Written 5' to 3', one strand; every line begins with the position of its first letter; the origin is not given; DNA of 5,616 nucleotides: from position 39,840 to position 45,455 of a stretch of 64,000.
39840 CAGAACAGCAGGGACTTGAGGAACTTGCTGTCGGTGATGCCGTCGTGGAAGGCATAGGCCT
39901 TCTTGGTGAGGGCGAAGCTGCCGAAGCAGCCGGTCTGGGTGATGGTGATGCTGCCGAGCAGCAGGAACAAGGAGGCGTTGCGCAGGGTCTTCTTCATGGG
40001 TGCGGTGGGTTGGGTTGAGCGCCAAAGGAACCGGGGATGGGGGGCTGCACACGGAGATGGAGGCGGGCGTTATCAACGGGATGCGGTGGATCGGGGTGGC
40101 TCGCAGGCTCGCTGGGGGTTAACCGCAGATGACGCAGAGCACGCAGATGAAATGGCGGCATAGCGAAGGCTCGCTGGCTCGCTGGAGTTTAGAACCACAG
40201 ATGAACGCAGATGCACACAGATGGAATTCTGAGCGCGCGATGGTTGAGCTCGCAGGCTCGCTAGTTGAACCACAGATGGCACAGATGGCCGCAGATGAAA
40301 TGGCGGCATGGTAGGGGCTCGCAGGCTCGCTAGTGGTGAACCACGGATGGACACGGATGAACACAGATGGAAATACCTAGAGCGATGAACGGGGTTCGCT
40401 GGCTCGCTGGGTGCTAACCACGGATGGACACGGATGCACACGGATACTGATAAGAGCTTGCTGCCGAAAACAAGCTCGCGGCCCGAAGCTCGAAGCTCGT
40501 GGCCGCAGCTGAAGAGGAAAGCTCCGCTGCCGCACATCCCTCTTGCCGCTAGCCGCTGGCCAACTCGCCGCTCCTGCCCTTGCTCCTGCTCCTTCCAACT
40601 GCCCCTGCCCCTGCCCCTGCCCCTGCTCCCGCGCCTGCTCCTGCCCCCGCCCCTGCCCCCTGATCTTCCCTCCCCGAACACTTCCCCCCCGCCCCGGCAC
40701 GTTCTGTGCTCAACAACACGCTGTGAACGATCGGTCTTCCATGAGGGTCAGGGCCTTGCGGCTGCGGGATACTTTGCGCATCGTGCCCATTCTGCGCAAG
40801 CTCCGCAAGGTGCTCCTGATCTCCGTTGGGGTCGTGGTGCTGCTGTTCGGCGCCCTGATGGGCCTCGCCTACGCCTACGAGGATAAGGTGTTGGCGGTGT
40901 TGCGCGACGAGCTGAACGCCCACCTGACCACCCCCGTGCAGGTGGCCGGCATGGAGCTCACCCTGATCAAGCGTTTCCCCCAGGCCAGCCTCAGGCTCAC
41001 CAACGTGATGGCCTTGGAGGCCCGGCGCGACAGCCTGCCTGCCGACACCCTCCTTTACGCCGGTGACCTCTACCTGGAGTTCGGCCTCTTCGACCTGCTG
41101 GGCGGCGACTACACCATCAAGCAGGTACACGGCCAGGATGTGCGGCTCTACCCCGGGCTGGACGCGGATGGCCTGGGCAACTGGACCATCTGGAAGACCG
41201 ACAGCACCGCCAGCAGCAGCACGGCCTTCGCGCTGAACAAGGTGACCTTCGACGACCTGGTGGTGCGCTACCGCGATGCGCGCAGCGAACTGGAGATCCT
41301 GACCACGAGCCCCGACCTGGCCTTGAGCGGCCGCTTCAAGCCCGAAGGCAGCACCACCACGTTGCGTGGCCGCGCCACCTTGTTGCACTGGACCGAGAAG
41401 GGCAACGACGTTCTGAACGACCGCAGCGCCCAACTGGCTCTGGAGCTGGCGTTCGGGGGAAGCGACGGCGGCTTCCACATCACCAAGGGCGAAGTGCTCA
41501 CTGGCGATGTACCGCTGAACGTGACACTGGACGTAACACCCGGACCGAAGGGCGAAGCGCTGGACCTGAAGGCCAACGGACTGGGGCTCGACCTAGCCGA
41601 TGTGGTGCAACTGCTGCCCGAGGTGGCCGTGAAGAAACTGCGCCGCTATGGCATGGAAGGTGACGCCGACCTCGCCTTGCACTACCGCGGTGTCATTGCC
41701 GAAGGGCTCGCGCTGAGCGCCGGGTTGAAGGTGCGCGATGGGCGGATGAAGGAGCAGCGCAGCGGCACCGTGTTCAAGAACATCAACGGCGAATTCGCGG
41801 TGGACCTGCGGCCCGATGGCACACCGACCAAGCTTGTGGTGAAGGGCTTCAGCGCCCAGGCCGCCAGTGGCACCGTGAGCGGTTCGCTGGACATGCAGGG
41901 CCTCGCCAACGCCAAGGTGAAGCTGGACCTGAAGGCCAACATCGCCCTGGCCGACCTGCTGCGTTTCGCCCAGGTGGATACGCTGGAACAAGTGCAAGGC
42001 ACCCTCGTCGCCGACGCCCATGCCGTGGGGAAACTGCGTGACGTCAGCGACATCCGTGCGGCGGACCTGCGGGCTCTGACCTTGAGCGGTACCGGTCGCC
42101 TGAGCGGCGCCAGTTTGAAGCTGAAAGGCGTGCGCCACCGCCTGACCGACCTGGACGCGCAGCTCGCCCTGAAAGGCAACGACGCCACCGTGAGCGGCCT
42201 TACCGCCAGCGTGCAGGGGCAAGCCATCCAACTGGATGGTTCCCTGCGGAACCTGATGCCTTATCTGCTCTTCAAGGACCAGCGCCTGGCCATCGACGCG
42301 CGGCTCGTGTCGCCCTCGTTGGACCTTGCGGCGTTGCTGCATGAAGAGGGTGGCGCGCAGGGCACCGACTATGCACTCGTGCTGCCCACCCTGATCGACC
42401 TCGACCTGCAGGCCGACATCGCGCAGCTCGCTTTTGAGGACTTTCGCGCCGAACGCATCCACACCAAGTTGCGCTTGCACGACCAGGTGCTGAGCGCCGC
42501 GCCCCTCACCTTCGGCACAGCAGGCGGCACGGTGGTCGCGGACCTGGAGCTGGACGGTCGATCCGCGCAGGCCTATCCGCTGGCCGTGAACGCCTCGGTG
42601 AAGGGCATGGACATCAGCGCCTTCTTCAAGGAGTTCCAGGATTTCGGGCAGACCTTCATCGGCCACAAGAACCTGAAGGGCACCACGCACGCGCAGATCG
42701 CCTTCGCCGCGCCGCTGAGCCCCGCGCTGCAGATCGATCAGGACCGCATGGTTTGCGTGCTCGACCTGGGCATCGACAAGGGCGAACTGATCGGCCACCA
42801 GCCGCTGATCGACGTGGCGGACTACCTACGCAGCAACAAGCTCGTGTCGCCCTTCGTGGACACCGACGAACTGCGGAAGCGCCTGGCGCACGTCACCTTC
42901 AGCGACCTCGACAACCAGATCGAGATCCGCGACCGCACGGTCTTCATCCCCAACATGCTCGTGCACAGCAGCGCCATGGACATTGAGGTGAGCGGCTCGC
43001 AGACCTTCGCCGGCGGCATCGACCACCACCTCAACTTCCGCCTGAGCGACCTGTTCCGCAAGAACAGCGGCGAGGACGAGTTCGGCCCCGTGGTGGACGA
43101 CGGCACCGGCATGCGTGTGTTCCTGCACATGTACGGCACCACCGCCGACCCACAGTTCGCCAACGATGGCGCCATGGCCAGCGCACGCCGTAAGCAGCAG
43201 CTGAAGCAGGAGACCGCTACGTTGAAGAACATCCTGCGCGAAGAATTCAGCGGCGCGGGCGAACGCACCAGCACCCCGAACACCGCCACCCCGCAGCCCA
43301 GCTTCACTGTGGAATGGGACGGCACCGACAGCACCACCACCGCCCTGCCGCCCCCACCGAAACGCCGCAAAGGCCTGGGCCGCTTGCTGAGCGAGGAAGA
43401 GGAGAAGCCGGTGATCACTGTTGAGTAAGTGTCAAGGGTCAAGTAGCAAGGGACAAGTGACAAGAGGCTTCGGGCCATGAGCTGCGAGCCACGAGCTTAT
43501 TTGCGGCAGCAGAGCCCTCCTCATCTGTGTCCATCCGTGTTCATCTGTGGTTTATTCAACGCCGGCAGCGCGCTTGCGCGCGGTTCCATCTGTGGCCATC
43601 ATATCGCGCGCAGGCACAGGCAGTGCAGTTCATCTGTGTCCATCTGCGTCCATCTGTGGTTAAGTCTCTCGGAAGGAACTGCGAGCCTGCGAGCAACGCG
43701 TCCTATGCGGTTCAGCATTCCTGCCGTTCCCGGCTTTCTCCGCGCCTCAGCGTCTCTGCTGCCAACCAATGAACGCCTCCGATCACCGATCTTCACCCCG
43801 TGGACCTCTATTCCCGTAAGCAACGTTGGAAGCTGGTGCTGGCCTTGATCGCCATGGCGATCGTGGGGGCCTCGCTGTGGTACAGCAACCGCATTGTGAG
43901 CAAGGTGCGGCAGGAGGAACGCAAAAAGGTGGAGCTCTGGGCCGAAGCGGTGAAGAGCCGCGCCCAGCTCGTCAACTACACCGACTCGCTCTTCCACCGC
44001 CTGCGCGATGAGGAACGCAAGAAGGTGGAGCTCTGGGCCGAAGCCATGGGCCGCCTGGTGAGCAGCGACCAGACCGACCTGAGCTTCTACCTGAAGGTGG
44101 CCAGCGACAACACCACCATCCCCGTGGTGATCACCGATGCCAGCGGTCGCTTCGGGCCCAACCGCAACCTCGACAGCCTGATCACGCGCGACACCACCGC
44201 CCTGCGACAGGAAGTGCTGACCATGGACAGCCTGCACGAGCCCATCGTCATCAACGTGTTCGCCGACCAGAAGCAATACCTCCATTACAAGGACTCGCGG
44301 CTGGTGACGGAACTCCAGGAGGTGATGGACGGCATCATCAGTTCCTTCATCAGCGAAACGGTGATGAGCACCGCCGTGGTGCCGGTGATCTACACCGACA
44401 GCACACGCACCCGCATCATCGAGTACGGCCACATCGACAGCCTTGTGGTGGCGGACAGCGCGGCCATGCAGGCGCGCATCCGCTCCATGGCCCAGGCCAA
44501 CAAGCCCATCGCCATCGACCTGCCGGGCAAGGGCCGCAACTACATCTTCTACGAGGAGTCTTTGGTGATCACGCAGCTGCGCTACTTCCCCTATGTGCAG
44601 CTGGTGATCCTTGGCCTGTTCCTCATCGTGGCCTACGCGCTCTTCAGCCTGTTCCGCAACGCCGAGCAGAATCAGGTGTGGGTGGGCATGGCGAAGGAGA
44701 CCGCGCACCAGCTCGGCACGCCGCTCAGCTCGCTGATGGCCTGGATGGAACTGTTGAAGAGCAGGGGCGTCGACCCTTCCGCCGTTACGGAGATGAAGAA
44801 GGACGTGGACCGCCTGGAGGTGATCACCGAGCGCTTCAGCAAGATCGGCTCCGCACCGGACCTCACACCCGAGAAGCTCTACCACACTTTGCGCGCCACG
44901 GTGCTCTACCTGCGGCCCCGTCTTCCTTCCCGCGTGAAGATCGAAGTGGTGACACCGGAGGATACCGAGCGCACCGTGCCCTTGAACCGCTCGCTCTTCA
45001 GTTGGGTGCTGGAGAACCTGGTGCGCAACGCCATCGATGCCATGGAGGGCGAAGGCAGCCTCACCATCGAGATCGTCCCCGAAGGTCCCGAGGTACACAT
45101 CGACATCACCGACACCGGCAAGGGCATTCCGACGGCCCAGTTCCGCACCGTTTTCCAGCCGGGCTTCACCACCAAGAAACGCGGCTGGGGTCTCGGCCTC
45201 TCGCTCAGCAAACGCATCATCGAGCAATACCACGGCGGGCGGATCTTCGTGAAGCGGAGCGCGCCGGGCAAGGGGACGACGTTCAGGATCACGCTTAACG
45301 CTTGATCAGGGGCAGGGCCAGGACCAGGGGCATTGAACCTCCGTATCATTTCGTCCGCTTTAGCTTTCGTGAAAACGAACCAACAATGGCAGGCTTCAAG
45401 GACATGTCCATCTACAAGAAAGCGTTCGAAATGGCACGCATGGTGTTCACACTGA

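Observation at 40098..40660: Oriented mosaic intergenic element built from a small vocabulary of oligo-repeat modules (largest copy)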

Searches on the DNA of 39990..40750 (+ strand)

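Call 52: search_rna_families(source=window, start=39990, end=40750, threshold=evalue, max_evalue=1)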
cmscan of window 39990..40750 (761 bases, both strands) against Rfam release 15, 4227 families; matches with E-value up to 1: 0.
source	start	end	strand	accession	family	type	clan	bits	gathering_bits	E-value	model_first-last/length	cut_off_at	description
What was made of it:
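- On Rfam RNA family: There is none in 39990-40750 at E<=1 (call 52).
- Rfam gave nothing at E<=1 (call 52).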

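Call 53: search_dna_similar(query=window:40090-40670:+, collection=phages, mode=distant, max_evalue=0.001)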
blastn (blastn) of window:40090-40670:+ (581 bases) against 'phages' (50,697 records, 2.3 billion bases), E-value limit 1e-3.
No match.

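Call 54: search_dna_similar(query=window:40090-40670:+, collection=plasmids, mode=distant, max_evalue=0.001)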
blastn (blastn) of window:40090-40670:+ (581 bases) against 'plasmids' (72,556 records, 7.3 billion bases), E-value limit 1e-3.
No match.
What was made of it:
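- Tried and rejected: blastn of the element against phage and plasmid collections (calls 53, 54).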

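Call 110: build_rna_model(alignment_id=A6, structure=none)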
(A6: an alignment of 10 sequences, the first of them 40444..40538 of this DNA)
Model R1 built from alignment A6 (10 sequences, 111 columns); structure: none (sequence only).
model positions 97; base pairs 0; branch points 0; effective number of sequences 3.95; information 0.589 bits per position. No base pairs: searches with it score sequence only.

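Call 111: search_with_rna_model(model_id=R1, source=window, filters=off, max_evalue=1)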
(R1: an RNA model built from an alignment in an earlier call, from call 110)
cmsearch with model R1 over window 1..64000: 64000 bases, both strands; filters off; matches with E-value up to 1: 14.
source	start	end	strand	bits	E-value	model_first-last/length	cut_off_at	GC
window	40449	40539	-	87.8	1.9e-26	3-93/97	-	0.62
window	26000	26095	+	80.7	3.2e-24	3-95/97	-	0.65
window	50002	50087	+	66.2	1e-19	7-94/97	-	0.58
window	43463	43522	+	54.2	5.8e-16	35-94/97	-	0.63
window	26653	26704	+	23.1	2.9e-06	28-78/97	-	0.65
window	35862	35940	-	22.2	5.5e-06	14-93/97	-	0.61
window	35825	35856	-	16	0.00046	39-70/97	-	0.66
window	27317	27388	+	8.4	0.11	10-76/97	-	0.61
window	47977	48000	-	8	0.15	69-94/97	-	0.62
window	37007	37054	-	7.1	0.29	14-54/97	-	0.62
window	38118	38165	-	7.1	0.29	14-54/97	-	0.62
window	44701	44743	-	6.8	0.34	36-78/97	-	0.74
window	5844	5878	+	6.2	0.55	14-47/97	-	0.69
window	54251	54268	+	6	0.61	32-49/97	-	0.89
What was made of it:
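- The sequence-only model gives E down to 1e-26 (call 111).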

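Call 112: search_with_rna_model(model_id=R1, sources=[L001, L024, L040, L042, L047, L057, L060, L076, L078, L080, L082, L084, L085, L086, L087, L090, L061, L064, L065, L066, L068, L071, L072, L073, L074, L075, L088, L089], max_evalue=1)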
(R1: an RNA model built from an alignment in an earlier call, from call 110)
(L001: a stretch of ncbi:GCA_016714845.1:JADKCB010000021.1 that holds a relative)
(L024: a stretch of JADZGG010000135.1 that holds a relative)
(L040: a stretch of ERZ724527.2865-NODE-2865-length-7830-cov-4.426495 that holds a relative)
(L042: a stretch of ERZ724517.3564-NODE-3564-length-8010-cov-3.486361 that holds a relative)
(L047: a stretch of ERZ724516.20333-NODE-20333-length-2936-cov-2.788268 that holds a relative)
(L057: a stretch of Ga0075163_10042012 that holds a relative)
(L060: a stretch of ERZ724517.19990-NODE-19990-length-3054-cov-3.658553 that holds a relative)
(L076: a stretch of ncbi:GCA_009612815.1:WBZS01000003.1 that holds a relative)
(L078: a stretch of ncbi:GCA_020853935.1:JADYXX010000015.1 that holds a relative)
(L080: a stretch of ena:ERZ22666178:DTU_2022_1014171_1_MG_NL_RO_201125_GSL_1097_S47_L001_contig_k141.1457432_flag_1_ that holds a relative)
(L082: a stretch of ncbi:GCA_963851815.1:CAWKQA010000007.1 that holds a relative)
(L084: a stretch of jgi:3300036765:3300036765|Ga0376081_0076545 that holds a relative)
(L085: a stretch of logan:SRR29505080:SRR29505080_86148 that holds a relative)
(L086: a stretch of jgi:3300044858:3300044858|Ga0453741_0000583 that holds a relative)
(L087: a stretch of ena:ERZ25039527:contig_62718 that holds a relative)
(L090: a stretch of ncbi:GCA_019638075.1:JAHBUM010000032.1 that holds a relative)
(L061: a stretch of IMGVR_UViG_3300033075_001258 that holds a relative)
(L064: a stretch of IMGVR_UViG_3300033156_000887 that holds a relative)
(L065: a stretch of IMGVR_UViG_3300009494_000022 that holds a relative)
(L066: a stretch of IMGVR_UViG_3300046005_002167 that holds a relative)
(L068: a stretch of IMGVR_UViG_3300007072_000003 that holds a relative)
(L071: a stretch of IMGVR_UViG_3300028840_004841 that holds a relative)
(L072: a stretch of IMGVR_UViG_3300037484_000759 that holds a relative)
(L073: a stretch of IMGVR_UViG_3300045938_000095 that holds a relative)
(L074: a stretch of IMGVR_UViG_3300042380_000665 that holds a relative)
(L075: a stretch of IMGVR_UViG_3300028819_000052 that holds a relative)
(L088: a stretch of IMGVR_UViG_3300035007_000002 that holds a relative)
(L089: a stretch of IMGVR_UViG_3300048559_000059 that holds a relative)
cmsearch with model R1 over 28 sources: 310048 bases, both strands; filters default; matches with E-value up to 1: 19.
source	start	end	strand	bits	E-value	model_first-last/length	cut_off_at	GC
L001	9459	9549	+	88.2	6.8e-26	3-93/97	-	0.63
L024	124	215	+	87.5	1.1e-25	3-94/97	-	0.66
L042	5445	5534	+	86.1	3.1e-25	3-92/97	-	0.62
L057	4295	4384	-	73.4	2.8e-21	4-94/97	-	0.62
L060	2450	2541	-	67.7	1.7e-19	5-94/97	-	0.62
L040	1988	2072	-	61.6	1.4e-17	4-92/97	-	0.69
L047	460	538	+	60.7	2.6e-17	4-91/97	-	0.61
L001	6480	6540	-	54.3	2.7e-15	34-94/97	-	0.62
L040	1873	1951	-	45.3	1.7e-12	4-78/97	-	0.59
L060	2049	2112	-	31.7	2.9e-08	3-72/97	-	0.62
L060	2573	2643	-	30.6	6.4e-08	15-80/97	-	0.56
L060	2407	2441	-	25.5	2.5e-06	36-70/97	-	0.66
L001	14058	14135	+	21.9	3.2e-05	14-92/97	-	0.6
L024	1663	1714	+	21.2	5.4e-05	28-78/97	-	0.63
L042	5378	5436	+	20.2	0.00011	3-61/97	-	0.69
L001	14141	14173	+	16.2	0.002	38-70/97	-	0.67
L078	18876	18928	+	12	0.039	4-56/97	-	0.64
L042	2470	2514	-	11.1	0.076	51-95/97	-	0.62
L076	8218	8258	-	8.8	0.4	9-64/97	-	0.76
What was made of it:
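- There is no significant hit (E<0.01) in about 125 kb of more distant Flavobacteriales loci; the best there is E=0.039 in L078 (call 112).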

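Call 117: search_with_rna_model(model_id=R1, source=L091, filters=off, max_evalue=1)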
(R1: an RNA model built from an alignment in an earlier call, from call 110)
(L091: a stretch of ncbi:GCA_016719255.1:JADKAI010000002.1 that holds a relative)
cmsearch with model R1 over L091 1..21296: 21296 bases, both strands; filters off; matches with E-value up to 1: 7.
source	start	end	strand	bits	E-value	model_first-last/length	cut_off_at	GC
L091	1830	1868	+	7.1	0.096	26-67/97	-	0.67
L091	17184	17201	-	6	0.2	32-49/97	-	0.89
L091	5672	5697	-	5.8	0.24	26-53/97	-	0.69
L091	20682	20717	+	5.5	0.3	9-57/97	-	0.72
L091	18979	19026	-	5.2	0.36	9-55/97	-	0.73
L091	15128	15148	+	4.3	0.7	34-54/97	-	0.71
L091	16827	16866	+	3.9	0.97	11-60/97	-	0.7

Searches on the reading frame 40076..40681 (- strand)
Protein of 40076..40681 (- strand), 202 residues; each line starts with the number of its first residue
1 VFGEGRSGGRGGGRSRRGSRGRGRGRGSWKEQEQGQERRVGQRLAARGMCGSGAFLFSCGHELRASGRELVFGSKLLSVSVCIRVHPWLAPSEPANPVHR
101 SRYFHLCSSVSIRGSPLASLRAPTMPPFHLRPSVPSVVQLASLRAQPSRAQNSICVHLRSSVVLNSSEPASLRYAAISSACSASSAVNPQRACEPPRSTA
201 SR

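Call 119: search_protein_families(library=pfam, proteins=[window:40076-40681:-], max_evalue=0.01)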
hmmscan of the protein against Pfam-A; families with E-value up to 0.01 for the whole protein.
window:40076-40681:- (202 aa): 0 families

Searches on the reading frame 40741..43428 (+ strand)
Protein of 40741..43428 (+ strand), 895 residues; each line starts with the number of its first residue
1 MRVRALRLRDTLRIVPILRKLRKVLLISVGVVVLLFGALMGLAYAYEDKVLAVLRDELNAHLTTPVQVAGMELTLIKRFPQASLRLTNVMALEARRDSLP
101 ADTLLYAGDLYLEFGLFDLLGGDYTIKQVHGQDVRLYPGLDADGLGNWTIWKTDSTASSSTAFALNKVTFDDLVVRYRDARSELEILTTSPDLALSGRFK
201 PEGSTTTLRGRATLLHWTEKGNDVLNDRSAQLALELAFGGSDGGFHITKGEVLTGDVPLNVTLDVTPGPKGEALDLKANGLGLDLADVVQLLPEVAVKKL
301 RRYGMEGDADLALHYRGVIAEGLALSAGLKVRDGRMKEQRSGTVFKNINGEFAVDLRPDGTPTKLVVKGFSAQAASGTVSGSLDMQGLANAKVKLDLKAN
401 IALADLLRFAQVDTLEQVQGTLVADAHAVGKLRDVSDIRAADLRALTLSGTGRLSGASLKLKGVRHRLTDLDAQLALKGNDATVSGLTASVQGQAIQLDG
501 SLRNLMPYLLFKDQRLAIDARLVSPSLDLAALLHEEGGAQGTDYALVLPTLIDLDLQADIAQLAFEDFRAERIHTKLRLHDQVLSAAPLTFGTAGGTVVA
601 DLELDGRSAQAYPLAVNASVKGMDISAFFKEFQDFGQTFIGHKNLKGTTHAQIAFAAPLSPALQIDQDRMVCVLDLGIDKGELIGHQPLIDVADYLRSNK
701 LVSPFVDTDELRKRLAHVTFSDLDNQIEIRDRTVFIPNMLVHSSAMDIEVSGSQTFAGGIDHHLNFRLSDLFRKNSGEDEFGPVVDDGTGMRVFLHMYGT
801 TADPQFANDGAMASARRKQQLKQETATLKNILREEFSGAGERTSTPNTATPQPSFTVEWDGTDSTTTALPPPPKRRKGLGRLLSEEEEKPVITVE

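Call 21: search_protein_families(library=pfam, proteins=[window:40741-43428:+])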
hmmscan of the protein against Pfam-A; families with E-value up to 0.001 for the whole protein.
window:40741-43428:+ (895 aa): 1 family
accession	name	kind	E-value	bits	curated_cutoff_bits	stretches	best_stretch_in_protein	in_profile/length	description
PF05170.20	AsmA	-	8.4e-06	25.3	29.8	0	552-637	439-523/607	AsmA family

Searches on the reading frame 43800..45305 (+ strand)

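Call 21: search_protein_families(library=pfam, proteins=[window:43800-45305:+])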
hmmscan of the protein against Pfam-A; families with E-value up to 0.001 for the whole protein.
window:43800-45305:+ (501 aa): 2 families
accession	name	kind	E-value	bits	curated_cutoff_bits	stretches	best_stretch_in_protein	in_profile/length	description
PF02518.31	HATPase_c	-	1.3e-22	80.8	26.4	1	402-500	8-108/111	Histidine kinase-, DNA gyrase B-, and HSP90-like ATPase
PF00512.31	HisKA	-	0.00043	20.7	26.9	0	299-348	7-62/66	His Kinase A (phospho-acceptor) domain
